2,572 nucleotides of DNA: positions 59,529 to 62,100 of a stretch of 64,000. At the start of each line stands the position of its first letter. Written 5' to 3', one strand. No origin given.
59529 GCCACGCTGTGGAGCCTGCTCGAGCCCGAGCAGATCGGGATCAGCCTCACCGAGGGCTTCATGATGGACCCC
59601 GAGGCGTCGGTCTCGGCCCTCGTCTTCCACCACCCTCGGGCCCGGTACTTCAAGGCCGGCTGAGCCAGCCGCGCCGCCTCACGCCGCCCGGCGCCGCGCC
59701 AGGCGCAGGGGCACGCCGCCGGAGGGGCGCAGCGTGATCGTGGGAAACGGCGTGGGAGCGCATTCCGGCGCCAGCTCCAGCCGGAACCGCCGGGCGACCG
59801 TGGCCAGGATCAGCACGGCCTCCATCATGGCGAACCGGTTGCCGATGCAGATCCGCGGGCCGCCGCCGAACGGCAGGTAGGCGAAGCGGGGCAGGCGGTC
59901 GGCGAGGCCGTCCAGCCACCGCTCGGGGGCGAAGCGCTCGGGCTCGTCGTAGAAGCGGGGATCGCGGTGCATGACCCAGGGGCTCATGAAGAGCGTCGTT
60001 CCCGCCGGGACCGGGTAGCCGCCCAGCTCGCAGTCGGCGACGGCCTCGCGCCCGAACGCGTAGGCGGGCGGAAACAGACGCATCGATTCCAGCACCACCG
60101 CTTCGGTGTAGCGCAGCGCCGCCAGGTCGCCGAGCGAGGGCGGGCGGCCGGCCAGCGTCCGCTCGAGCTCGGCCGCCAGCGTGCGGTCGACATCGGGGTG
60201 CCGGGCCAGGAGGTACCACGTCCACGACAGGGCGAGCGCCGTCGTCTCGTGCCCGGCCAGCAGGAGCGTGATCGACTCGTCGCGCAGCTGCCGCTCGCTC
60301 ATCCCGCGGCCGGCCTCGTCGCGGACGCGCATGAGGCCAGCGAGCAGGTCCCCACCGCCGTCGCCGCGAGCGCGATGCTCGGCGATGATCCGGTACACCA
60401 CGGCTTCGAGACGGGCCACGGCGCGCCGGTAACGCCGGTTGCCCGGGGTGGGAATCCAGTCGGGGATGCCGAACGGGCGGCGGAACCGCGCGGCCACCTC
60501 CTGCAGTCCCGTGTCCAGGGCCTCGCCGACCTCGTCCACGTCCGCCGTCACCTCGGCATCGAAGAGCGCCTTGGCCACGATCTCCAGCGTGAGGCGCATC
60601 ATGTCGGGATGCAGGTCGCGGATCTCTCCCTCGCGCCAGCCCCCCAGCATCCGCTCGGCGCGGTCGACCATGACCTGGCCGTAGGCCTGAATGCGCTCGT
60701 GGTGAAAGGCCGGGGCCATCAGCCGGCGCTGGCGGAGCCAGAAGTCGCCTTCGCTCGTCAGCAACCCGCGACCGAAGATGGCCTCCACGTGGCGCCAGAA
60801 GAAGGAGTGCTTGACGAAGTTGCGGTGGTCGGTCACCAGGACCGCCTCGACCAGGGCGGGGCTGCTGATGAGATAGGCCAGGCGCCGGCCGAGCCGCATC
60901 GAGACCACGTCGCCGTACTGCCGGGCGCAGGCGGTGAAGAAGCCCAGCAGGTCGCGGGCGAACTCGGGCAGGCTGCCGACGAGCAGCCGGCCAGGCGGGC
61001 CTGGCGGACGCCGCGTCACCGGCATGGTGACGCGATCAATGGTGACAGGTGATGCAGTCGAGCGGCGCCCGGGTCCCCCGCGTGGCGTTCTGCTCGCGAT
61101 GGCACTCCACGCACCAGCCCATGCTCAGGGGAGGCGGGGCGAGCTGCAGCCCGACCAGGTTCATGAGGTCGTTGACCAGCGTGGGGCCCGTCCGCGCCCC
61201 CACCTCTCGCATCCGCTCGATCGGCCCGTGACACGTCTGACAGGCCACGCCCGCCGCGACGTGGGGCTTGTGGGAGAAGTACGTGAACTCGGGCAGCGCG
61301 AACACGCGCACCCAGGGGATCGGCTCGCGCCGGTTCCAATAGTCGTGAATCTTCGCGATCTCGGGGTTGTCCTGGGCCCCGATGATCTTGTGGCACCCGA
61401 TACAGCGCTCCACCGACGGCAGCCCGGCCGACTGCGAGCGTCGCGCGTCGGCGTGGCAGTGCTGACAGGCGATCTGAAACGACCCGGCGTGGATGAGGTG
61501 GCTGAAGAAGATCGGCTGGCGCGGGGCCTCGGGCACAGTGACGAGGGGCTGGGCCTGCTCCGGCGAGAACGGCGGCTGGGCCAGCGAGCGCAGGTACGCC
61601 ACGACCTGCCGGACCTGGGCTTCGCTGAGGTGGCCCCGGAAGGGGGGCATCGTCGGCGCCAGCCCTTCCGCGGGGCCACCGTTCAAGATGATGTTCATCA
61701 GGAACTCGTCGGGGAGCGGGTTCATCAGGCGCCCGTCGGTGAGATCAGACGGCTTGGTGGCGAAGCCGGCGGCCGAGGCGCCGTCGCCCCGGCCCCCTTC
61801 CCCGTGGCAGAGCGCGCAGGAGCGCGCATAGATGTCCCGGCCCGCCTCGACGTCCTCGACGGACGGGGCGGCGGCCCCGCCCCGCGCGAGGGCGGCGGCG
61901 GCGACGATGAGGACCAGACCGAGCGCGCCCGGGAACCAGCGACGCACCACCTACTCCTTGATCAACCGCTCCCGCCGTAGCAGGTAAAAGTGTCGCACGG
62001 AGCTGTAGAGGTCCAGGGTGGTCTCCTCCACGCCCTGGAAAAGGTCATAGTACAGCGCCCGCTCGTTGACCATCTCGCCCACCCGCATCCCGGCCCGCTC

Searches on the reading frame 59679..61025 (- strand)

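Call 23: search_protein_families(library=pfam, proteins=[window:59679-61025:-], max_evalue=0.00001)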
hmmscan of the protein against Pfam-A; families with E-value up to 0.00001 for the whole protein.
window:59679-61025:- (448 aa): 1 family
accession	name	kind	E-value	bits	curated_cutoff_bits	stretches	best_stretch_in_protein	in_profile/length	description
PF00067.27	p450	-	4.5e-90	303.1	22.8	1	7-431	1-452/462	Cytochrome P450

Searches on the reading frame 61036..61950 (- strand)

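Call 23: search_protein_families(library=pfam, proteins=[window:61036-61950:-], max_evalue=0.00001)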
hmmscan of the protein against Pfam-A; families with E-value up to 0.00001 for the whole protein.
window:61036-61950:- (304 aa): 5 families
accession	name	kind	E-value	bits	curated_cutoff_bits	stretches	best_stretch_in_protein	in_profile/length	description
PF13442.11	Cytochrome_CBB3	-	2.3e-16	60.3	27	1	33-120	2-68/68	Cytochrome C oxidase, cbb3-type, subunit III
PF14522.11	Cytochrome_C7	-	3.3e-14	52.9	24.8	1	224-304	2-67/67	Cytochrome c7 and related cytochrome c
PF00034.26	Cytochrom_C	-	3.3e-12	48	21.3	1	34-123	1-89/90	Cytochrome c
PF02085.21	Cytochrom_CIII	-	1.5e-10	41.8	22.9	0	141-194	15-61/101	Class III cytochrome C family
PF14537.11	Cytochrom_c3_2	-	4.4e-07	30.7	25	0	158-191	5-37/79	Cytochrome c3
